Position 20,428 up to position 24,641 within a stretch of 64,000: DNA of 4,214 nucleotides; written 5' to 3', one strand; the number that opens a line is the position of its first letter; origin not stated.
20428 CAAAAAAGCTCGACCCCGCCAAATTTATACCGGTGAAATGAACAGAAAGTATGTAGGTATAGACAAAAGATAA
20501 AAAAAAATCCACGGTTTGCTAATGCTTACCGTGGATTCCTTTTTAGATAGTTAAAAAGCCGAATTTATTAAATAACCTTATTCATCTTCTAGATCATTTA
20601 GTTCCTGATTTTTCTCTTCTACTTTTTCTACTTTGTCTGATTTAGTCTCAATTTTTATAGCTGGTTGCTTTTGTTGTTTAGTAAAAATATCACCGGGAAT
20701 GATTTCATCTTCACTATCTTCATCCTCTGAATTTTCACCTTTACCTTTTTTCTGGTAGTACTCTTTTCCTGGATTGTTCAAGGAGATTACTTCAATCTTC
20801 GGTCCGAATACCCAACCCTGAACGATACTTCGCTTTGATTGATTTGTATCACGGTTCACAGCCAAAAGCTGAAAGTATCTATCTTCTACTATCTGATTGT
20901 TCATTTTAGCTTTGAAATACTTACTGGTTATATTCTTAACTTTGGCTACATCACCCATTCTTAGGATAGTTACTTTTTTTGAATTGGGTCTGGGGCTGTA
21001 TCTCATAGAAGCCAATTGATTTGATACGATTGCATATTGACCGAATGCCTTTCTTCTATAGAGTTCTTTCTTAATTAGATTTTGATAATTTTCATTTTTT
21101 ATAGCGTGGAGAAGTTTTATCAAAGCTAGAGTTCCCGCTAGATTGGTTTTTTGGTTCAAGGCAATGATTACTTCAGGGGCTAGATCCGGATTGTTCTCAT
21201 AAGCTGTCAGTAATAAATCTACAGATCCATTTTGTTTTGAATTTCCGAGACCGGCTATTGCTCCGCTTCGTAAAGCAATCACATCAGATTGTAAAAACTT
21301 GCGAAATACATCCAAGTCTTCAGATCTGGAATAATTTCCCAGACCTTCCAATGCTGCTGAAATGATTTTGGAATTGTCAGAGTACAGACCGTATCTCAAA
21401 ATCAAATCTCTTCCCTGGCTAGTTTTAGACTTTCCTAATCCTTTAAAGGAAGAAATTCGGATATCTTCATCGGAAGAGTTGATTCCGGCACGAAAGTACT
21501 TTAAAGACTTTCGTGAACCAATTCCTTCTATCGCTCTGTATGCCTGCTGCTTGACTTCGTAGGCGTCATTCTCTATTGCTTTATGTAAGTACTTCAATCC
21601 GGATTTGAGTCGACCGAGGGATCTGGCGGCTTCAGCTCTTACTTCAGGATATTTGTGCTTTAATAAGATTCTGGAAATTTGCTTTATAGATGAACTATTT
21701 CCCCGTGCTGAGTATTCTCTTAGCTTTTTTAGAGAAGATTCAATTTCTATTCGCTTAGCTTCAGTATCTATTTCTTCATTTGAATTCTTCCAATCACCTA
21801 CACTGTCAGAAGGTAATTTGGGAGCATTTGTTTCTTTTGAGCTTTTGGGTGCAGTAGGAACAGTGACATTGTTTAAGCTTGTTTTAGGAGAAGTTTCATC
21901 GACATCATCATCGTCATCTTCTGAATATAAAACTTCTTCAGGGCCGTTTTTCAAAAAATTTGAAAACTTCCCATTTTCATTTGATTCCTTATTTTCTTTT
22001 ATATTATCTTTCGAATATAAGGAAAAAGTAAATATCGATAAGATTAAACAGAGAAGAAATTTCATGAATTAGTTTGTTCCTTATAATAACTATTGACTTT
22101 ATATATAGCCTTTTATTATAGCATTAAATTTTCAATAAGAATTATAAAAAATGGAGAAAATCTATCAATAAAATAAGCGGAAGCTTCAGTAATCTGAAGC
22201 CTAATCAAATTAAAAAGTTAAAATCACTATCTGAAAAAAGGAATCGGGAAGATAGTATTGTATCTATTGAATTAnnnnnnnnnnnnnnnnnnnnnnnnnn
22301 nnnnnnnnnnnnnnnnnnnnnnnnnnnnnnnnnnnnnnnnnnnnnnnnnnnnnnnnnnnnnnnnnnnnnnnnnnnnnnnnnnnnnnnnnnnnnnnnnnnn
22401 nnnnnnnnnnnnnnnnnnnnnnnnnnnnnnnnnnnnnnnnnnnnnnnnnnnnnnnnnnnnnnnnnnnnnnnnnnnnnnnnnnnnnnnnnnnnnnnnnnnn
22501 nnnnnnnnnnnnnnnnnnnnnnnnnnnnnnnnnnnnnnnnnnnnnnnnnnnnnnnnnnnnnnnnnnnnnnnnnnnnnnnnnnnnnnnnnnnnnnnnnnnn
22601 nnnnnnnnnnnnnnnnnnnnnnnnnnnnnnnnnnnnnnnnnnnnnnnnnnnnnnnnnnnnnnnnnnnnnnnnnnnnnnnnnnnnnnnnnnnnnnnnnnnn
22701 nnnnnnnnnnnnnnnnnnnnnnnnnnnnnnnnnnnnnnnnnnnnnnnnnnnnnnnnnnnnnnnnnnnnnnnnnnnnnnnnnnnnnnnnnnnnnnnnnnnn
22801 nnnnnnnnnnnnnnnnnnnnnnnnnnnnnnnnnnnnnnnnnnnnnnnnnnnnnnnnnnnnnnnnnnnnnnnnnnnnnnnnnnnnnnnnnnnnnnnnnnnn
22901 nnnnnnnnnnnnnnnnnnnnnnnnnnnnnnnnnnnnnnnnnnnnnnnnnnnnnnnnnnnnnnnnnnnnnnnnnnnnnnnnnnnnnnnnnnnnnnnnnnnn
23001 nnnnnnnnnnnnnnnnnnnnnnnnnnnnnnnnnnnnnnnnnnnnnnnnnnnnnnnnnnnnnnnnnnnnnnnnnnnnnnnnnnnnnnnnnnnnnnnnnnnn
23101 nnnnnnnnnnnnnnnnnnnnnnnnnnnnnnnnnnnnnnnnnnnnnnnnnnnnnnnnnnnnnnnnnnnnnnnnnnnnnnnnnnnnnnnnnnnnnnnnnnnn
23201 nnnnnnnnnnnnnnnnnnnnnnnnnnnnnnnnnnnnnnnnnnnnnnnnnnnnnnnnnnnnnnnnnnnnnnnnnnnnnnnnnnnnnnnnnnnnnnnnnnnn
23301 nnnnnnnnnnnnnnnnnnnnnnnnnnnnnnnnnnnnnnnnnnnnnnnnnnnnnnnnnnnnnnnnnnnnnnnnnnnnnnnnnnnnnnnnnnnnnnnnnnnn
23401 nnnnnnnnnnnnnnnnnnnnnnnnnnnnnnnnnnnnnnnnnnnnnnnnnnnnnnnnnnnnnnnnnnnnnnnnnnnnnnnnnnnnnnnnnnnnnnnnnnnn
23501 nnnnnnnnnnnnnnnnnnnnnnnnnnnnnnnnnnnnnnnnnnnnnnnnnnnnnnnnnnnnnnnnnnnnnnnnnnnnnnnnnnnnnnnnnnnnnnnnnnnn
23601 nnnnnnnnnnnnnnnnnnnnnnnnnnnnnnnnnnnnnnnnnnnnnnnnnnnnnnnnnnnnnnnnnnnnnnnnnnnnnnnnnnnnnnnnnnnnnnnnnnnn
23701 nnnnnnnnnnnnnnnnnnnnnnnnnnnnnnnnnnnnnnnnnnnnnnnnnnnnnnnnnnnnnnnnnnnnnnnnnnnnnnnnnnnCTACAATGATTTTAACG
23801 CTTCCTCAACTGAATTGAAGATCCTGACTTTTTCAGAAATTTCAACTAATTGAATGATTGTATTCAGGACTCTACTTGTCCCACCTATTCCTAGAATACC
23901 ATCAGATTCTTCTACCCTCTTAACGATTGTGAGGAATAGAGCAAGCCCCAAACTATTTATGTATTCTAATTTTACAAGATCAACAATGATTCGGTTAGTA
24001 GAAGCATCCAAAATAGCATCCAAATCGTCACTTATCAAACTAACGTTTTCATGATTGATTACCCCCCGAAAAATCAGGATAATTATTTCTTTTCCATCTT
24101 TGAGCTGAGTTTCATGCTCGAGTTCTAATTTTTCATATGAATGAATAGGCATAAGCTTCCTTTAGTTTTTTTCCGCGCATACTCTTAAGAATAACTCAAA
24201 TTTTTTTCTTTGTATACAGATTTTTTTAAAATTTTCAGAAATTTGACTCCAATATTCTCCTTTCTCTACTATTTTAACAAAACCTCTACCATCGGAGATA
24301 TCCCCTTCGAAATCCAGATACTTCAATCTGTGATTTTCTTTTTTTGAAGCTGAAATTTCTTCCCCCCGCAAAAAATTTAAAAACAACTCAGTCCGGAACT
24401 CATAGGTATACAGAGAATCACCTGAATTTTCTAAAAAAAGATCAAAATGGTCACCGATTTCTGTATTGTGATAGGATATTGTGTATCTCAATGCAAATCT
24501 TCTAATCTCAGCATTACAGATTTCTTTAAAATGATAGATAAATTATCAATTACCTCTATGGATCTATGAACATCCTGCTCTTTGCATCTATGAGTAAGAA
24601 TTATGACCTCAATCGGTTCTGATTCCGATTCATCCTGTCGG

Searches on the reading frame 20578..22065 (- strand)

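Call 82: search_protein_families(library=pfam, proteins=[window:20578-22065:-])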
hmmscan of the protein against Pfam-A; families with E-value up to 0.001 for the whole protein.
window:20578-22065:- (495 aa): 2 families
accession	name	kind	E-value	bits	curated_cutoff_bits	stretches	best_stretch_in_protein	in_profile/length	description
PF13646.12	HEAT_2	-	1.3e-23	83.5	27.7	3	133-206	7-83/88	HEAT repeats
PF02985.28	HEAT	-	0.00013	22.3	23.5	0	134-153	8-27/31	HEAT repeat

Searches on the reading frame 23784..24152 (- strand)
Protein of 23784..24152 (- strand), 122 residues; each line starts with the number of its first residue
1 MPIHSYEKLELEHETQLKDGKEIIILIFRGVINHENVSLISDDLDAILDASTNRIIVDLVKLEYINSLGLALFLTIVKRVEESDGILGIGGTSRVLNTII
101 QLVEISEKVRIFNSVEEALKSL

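Call 51: search_protein_families(library=pfam, proteins=[window:23784-24152:-])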
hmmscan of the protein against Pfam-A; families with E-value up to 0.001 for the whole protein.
window:23784-24152:- (122 aa): 2 families
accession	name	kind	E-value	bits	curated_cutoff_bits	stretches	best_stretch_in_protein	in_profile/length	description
PF01740.26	STAS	-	4.7e-13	49.3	22.6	1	21-118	8-106/106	STAS domain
PF13466.11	STAS_2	-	1.9e-05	25.2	29.2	1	29-103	4-77/80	STAS domain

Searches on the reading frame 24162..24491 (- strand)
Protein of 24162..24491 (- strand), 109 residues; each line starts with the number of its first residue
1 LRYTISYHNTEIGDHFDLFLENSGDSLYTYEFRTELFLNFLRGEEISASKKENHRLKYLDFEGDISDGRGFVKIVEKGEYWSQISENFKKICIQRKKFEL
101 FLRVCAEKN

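Call 82: search_protein_families(library=pfam, proteins=[window:24162-24491:-])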
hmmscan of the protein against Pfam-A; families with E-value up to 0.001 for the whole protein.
window:24162-24491:- (109 aa): 1 family
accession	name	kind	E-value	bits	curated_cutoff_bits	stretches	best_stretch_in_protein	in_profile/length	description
PF13298.12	LigD_N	-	1.8e-07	31.7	31.1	1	8-98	3-90/107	DNA Ligase D 3'-phosphoesterase domain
